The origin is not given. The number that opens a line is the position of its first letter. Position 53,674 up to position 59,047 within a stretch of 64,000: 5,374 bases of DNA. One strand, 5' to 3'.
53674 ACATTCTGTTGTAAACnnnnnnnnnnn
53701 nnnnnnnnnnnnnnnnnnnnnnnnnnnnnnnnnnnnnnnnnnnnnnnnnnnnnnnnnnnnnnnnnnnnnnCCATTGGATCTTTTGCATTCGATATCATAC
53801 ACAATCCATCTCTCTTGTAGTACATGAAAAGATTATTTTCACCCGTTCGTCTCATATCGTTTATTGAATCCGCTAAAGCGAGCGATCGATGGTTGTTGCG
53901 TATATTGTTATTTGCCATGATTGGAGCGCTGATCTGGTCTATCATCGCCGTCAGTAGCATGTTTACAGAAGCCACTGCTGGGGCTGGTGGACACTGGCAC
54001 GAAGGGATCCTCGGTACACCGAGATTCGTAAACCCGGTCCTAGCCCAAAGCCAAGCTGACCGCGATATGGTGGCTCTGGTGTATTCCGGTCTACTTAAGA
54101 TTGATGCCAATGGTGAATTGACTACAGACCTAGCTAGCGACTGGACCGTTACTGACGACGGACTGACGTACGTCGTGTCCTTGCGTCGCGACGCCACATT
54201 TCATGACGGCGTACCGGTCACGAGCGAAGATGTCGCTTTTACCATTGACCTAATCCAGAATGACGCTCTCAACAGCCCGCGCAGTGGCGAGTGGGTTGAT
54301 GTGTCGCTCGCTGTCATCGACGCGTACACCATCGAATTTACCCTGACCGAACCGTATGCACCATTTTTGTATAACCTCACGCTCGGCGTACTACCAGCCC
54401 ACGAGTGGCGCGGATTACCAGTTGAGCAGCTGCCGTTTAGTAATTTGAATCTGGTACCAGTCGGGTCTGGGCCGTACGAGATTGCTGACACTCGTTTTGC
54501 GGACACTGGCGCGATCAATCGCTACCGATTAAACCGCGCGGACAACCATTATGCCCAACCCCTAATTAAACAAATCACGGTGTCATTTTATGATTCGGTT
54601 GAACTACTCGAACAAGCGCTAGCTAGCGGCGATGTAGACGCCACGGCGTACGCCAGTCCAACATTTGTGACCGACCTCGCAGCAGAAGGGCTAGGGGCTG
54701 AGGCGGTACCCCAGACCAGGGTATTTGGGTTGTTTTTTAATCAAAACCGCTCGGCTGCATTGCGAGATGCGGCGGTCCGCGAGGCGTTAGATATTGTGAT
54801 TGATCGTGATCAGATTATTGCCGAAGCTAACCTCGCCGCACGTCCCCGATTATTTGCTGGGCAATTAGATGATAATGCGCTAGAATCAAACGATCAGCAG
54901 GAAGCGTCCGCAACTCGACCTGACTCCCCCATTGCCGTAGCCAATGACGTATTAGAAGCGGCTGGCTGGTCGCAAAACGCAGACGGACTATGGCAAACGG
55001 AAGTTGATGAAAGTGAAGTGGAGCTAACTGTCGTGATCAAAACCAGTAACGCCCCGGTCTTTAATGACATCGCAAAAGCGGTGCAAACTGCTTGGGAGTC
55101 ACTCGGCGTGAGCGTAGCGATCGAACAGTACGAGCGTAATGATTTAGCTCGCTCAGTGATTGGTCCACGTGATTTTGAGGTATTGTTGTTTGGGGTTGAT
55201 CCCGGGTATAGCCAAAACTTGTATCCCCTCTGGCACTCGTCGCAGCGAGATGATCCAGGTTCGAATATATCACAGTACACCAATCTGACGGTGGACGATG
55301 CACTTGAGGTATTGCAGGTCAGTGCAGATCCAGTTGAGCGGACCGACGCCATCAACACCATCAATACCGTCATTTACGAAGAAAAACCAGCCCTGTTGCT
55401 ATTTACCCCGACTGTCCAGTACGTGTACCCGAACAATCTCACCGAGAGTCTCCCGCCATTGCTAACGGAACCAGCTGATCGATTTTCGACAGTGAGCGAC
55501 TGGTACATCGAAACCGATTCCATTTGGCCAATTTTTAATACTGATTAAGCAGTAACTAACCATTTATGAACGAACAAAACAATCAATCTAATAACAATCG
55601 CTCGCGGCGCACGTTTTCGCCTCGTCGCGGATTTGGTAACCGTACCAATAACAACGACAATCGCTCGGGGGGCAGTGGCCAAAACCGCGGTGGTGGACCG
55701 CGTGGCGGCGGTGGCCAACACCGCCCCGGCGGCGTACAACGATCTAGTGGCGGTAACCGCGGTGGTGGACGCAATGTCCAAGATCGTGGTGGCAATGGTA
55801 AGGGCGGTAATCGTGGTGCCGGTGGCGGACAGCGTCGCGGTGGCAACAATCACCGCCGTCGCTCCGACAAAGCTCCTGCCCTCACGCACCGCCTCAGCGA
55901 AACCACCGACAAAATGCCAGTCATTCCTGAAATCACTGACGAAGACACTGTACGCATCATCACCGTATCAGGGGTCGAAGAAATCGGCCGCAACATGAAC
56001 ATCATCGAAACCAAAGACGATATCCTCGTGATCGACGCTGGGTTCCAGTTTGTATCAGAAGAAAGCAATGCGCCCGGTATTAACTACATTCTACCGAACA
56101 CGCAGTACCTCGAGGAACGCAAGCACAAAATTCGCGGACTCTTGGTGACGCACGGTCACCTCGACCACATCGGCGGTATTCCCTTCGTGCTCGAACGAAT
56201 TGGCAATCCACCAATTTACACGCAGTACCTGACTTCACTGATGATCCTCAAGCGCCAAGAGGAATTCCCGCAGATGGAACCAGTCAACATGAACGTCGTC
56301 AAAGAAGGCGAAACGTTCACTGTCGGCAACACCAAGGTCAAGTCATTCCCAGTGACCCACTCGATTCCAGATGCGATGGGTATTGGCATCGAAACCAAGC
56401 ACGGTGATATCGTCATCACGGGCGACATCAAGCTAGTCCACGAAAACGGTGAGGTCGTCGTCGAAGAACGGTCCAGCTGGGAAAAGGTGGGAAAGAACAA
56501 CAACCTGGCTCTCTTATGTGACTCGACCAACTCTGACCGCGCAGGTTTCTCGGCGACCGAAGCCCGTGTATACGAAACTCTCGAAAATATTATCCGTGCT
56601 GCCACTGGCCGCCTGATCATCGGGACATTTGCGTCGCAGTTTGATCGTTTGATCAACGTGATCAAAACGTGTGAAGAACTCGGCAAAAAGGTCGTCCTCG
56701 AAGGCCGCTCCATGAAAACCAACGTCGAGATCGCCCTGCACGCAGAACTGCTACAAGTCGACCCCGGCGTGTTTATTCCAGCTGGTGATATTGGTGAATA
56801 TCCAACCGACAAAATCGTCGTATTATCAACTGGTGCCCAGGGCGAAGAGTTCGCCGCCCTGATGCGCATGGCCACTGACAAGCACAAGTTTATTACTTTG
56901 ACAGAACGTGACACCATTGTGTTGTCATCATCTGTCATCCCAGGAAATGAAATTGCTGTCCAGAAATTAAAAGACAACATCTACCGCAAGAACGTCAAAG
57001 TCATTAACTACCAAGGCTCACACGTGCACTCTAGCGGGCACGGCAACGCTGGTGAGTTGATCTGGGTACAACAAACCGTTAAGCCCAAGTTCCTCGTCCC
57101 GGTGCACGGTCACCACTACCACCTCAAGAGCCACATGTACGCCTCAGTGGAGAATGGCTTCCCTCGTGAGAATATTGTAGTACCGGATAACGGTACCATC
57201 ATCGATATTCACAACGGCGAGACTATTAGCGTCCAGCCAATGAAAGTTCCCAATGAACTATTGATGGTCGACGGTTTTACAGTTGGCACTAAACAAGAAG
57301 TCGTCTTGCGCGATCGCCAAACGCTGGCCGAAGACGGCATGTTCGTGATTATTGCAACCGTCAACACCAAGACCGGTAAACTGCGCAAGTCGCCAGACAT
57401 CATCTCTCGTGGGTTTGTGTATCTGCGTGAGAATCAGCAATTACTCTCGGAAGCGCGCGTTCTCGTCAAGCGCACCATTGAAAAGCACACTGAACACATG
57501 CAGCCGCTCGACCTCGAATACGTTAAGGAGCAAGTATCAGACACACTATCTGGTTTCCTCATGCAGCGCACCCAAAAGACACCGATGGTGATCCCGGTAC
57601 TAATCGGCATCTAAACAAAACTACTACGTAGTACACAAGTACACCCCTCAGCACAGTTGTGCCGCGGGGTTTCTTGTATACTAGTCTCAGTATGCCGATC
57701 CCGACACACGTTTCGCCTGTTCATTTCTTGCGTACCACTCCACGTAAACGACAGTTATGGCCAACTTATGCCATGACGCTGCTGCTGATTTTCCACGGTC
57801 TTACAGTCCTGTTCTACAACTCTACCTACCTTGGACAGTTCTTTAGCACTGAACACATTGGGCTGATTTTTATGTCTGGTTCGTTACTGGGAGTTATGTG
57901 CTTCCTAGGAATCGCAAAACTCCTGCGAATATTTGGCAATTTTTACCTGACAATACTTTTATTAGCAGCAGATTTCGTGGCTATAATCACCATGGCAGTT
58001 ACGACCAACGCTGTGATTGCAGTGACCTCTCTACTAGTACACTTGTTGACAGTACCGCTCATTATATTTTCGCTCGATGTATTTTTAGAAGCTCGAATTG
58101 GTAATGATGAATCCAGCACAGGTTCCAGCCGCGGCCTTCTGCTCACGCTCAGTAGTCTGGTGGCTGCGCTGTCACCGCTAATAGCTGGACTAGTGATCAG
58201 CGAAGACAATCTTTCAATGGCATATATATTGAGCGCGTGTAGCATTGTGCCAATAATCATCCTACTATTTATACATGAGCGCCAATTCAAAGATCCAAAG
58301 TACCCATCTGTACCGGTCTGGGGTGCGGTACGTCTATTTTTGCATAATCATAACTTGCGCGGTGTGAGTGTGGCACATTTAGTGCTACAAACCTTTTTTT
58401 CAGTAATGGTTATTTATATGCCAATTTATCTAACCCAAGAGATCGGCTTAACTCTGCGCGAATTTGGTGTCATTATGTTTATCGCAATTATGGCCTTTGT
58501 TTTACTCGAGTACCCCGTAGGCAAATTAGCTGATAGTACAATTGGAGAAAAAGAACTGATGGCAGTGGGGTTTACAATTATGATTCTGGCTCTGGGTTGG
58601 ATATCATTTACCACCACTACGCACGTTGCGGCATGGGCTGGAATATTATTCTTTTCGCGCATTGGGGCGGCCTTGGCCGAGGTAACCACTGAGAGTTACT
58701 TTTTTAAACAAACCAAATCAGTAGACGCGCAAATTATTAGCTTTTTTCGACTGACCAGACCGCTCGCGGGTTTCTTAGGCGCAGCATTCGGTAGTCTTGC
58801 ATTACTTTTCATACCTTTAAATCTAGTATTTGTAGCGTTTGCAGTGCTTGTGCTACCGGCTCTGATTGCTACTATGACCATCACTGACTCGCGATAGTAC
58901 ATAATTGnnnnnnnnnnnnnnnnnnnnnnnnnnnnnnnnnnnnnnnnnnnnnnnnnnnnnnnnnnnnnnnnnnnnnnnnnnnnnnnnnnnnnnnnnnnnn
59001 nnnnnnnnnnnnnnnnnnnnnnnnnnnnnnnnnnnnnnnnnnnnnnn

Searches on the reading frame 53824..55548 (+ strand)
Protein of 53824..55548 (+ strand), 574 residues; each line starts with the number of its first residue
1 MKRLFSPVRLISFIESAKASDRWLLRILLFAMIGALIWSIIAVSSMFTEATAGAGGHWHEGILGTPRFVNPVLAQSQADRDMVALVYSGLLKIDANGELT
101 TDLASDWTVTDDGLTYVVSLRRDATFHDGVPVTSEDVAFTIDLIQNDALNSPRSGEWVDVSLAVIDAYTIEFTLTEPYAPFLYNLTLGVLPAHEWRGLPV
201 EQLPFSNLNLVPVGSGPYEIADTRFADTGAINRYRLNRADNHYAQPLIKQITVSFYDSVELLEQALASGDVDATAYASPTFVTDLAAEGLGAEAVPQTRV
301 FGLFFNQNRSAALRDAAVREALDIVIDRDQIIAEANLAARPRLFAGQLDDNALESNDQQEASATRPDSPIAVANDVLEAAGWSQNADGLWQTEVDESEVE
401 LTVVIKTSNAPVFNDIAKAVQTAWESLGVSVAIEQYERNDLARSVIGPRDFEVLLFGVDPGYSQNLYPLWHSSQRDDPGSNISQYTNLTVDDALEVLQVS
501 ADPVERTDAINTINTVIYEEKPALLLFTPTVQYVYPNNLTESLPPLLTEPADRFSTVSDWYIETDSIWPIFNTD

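Call 34: search_protein_families(library=pfam, proteins=[window:53824-55548:+], max_evalue=0.001)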
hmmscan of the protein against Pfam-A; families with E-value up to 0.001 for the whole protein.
window:53824-55548:+ (574 aa): 1 family
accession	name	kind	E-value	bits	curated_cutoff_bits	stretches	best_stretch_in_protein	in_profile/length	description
PF00496.27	SBP_bac_5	-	4e-56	191.2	32.4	1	99-472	2-360/368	Bacterial extracellular solute-binding proteins, family 5 Middle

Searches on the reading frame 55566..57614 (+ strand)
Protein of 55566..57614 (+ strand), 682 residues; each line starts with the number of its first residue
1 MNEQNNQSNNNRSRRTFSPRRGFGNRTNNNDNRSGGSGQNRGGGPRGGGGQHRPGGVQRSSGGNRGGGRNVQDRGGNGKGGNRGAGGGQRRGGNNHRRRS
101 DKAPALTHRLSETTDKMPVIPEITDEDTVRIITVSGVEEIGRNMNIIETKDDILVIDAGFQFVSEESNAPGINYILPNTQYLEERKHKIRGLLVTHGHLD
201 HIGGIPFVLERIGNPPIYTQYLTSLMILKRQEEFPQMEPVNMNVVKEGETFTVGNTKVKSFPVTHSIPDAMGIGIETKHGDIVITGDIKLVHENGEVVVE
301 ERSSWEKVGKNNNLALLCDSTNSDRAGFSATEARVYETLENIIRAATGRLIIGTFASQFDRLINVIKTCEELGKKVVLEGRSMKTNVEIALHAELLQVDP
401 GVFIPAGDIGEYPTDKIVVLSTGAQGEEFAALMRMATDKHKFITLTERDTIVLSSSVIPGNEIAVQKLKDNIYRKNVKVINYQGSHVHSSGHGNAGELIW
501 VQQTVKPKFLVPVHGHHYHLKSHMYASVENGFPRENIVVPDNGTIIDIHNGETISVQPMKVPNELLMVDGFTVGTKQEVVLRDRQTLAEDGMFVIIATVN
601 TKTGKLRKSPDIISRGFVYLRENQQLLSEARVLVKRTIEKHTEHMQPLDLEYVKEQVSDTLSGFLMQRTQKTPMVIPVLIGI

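Call 34: search_protein_families(library=pfam, proteins=[window:55566-57614:+], max_evalue=0.001)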
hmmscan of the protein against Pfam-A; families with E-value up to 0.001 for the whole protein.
window:55566-57614:+ (682 aa): 5 families
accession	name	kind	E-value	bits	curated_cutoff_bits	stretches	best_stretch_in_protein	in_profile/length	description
PF22505.1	RNase_J_b_CASP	-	9.5e-38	129.3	27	1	348-471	2-125/126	Ribonuclease J, beta-CASP domain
PF17770.6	RNase_J_C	-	5.9e-26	91.9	23.8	1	580-681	1-101/102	Ribonuclease J C-terminal domain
PF00753.33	Lactamase_B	-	2.6e-13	50.8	22.7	1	142-301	6-170/196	Metallo-beta-lactamase superfamily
PF12706.13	Lactamase_B_2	-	2.6e-13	50.5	27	1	155-294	4-149/200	Beta-lactamase superfamily domain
PF07521.17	RMMBL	-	6.1e-05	23.4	21.6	1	486-535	10-58/63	Zn-dependent metallo-hydrolase RNA specificity domain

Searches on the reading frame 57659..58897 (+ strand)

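Call 57: search_protein_families(library=pfam, proteins=[window:57659-58897:+], max_evalue=0.001)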
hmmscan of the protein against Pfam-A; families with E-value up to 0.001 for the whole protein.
window:57659-58897:+ (412 aa): 1 family
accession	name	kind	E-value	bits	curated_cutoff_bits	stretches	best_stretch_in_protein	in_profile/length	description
PF07690.21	MFS_1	-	8.4e-19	68.1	33.4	2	159-375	124-347/347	Major Facilitator Superfamily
